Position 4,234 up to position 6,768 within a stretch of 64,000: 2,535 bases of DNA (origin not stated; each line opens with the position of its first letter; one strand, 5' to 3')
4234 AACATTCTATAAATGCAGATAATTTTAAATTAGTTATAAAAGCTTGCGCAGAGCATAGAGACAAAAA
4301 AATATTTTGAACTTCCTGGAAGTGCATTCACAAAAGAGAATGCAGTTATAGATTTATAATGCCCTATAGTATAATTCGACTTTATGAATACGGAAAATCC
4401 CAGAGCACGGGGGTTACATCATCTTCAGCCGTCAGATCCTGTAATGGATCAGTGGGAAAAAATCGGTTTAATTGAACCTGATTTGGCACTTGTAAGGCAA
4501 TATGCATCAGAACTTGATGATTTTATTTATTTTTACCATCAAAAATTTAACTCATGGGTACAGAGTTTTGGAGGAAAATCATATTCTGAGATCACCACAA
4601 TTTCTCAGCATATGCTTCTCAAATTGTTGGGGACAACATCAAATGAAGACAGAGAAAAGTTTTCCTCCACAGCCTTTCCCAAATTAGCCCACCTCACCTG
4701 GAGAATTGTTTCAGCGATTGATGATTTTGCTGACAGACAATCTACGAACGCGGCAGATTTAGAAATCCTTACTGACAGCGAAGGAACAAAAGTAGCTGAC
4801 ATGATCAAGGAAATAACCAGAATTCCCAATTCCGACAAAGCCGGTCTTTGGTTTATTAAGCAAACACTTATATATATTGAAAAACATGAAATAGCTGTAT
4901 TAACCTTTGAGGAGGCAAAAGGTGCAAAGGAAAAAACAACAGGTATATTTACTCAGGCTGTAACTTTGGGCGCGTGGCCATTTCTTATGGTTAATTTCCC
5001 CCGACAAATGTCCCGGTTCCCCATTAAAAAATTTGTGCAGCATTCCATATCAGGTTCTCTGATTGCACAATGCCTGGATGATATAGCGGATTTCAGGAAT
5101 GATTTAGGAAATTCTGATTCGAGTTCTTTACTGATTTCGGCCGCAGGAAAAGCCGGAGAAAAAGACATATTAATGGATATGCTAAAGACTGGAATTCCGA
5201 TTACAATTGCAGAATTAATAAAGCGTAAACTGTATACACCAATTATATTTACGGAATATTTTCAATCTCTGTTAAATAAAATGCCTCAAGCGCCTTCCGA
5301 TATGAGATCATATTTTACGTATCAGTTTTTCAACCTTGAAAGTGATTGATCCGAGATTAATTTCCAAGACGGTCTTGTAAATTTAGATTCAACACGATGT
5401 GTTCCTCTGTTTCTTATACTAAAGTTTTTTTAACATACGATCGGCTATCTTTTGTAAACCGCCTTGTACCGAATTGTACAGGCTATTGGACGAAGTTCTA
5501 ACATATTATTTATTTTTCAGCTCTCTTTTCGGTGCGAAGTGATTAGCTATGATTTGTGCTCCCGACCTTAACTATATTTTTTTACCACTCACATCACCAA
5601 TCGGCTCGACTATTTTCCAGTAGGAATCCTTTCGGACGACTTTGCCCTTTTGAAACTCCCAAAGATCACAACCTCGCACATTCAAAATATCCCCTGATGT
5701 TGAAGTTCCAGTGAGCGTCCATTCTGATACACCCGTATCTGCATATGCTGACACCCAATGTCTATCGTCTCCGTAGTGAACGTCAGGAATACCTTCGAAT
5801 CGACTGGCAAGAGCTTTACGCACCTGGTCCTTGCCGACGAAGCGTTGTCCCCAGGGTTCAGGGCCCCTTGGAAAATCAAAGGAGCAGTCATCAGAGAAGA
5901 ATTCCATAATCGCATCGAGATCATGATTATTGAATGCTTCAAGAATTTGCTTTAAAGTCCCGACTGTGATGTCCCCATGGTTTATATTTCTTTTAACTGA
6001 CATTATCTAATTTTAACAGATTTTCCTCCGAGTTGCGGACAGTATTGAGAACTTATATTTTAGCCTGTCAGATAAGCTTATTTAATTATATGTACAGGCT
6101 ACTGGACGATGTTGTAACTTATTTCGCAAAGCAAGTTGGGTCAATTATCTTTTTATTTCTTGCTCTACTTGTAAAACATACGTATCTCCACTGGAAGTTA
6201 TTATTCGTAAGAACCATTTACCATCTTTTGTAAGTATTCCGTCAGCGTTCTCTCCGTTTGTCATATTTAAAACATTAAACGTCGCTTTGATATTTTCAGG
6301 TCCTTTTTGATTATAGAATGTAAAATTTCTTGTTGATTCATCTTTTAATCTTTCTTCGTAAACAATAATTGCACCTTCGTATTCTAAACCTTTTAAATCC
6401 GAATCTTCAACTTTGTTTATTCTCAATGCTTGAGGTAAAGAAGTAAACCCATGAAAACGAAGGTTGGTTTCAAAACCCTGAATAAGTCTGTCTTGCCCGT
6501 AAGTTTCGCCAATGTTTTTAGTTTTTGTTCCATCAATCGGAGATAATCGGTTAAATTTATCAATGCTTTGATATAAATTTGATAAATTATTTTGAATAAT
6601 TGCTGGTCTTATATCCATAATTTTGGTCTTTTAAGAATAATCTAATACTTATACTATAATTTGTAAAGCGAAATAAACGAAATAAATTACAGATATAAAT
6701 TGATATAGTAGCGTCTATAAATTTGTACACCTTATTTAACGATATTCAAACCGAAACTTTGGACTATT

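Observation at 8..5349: Isoprenoid-synthase-fold protein with two DDxxD motifs encoded directly after two GT-C membrane glycosyltransferases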

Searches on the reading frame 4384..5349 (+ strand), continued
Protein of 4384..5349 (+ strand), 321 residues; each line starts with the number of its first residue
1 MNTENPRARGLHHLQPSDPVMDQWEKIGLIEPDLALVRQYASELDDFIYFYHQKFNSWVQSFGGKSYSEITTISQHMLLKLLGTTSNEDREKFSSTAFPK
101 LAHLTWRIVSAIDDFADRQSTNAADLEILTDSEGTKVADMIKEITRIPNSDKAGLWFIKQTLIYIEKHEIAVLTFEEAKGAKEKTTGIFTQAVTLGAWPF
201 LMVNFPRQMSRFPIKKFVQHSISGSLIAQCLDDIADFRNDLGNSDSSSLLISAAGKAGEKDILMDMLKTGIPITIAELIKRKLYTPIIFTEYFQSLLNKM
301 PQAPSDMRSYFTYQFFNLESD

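Call 101: fold_search(model_id=the predicted structure, library=viral)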
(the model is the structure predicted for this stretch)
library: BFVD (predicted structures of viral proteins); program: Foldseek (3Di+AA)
matches with E <= 10: 149; with E <= 0.001: 0
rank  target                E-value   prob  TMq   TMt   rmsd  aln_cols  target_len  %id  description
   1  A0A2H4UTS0            4.0e-02  0.97  0.35  0.35  12.7       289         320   14  Uncharacterized protein [Bodo saltans virus]
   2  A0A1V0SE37            2.6e-01  0.82  0.43  0.40   8.3       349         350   13  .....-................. [Indivirus ILV1]
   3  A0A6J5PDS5            2.8e-01  0.10  0.16  0.10  21.8       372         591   12  Uncharacterized protein [uncultured Caudovirales phage]
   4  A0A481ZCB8            3.1e-01  0.51  0.33  0.34  12.6       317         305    9  Uncharacterized protein [Pithovirus LCPAC403]
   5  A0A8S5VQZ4            4.3e-01  0.04  0.10  0.07  27.3       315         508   12  (no name in the UniProt tables at hand)
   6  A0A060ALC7            4.5e-01  0.13  0.19  0.21  19.6       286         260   10  Uncharacterized protein [Listeria phage LMSP-25]
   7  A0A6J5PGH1            6.6e-01  0.04  0.12  0.08  26.9       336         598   11  Uncharacterized protein [uncultured Caudovirales phage]
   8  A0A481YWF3            1.0e+00  0.21  0.30  0.31  13.8       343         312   12  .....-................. [Marseillevirus LCMAC201]
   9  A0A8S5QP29            1.2e+00  0.05  0.13  0.16  21.7       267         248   11  Uncharacterized protein [Siphoviridae sp. ctWhx86]
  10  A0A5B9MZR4            1.2e+00  0.03  0.12  0.09  20.0       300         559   13  (no name in the UniProt tables at hand)
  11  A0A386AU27            1.4e+00  0.07  0.17  0.17  23.6       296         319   12  G protein-coupled receptor 6 [Elephant endotheliotropic herpesvirus 1A]
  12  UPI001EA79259         1.4e+00  0.05  0.16  0.18  19.1       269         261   13  (no name look-up for this kind of identifier)
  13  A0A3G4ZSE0            1.5e+00  0.04  0.14  0.15  18.7       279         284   12  Uncharacterized protein [Edafosvirus sp.]
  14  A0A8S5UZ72            1.5e+00  0.02  0.10  0.06  33.5       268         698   13  Spherulation-specific family 4 [Siphoviridae sp. ctPNJ4]
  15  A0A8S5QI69            1.7e+00  0.02  0.11  0.07  27.1       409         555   11  Minor tail protein [Siphoviridae sp. ctrAT9]
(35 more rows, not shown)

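Call 104: search_protein_families(library=phrogs, proteins=[window:4384-5346:+, P0003, P0004, P0005], max_evalue=0.1)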
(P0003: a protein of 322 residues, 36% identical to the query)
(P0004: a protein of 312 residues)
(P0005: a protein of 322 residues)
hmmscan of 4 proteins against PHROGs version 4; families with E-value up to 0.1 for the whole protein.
window:4384-5346:+ (321 aa): 0 families

P0003 (322 aa): 1 family
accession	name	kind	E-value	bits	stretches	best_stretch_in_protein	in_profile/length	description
phrog_27415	-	unknown function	0.0058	17.6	0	208-244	54-92/115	-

P0004 (312 aa): 0 families

P0005 (322 aa): 0 families

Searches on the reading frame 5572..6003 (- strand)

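Call 3: search_protein_families(library=pfam, proteins=[window:5572-6003:-], max_evalue=1)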
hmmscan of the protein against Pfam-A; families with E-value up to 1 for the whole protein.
window:5572-6003:- (143 aa): 6 families
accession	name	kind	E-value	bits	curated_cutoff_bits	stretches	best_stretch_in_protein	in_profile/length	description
PF12680.13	SnoaL_2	-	2e-19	70.5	27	1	19-124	3-101/102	SnoaL-like domain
PF07366.18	SnoaL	-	1.3e-10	41.6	28.4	1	19-128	6-116/126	SnoaL-like polyketide cyclase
PF13474.12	SnoaL_3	-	5.8e-06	27.1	22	1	17-97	5-81/121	SnoaL-like domain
PF14534.12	DUF4440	-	0.00068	20.5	25.2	1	18-117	6-100/107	Domain of unknown function (DUF4440)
PF13577.12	SnoaL_4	-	0.0028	18.1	24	1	21-101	17-93/126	SnoaL-like domain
PF04280.21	Tim44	-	0.12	12.9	29.6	0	17-40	28-51/147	Tim44-like domain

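Call 4: search_protein_families(library=ncbifam, proteins=[window:5572-6003:-], max_evalue=1)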
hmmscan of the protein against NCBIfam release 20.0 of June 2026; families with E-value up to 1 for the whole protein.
window:5572-6003:- (143 aa): 3 families
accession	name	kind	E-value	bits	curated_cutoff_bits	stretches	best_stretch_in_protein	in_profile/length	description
TIGR02096.1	TIGR02096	subfamily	5e-12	46.3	97.1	1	18-132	5-122/129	ketosteroid isomerase-related protein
NF006089.0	PRK08241.1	subfamily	0.0065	15.6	240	1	17-68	223-270/343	RNA polymerase subunit sigma-70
TIGR02246.1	TIGR02246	subfamily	0.044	13.8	33.95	1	18-73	11-61/128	SgcJ/EcaC family oxidoreductase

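Call 79: search_protein_families(library=padloc, proteins=[window:5572-6003:-], max_evalue=0.1)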
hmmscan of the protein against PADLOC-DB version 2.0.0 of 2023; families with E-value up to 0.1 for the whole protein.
window:5572-6003:- (143 aa): 0 families

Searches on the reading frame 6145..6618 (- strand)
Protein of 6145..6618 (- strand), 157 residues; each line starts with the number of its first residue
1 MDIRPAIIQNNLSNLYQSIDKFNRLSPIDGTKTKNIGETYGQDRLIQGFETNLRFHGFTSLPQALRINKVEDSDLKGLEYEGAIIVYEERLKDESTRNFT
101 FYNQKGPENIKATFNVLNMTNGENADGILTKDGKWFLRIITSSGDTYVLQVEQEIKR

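Call 3: search_protein_families(library=pfam, proteins=[window:6145-6618:-], max_evalue=1)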
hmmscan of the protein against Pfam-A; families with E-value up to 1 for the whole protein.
window:6145-6618:- (157 aa): 0 families

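Call 4: search_protein_families(library=ncbifam, proteins=[window:6145-6618:-], max_evalue=1)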
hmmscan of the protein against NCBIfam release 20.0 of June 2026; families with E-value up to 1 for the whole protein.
window:6145-6618:- (157 aa): 0 families

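Call 79: search_protein_families(library=padloc, proteins=[window:6145-6618:-], max_evalue=0.1)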
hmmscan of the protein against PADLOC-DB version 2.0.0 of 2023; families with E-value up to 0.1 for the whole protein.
window:6145-6618:- (157 aa): 0 families

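Call 104: search_protein_families(library=phrogs, proteins=[window:6145-6618:-], max_evalue=0.1)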
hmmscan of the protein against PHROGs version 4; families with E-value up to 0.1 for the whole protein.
window:6145-6618:- (157 aa): 2 families
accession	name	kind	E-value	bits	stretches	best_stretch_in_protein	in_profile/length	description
phrog_38246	-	unknown function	0.0061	16.9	1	58-146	164-248/267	-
phrog_18868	-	head and packaging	0.064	14.1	0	71-136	55-122/157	virion structural protein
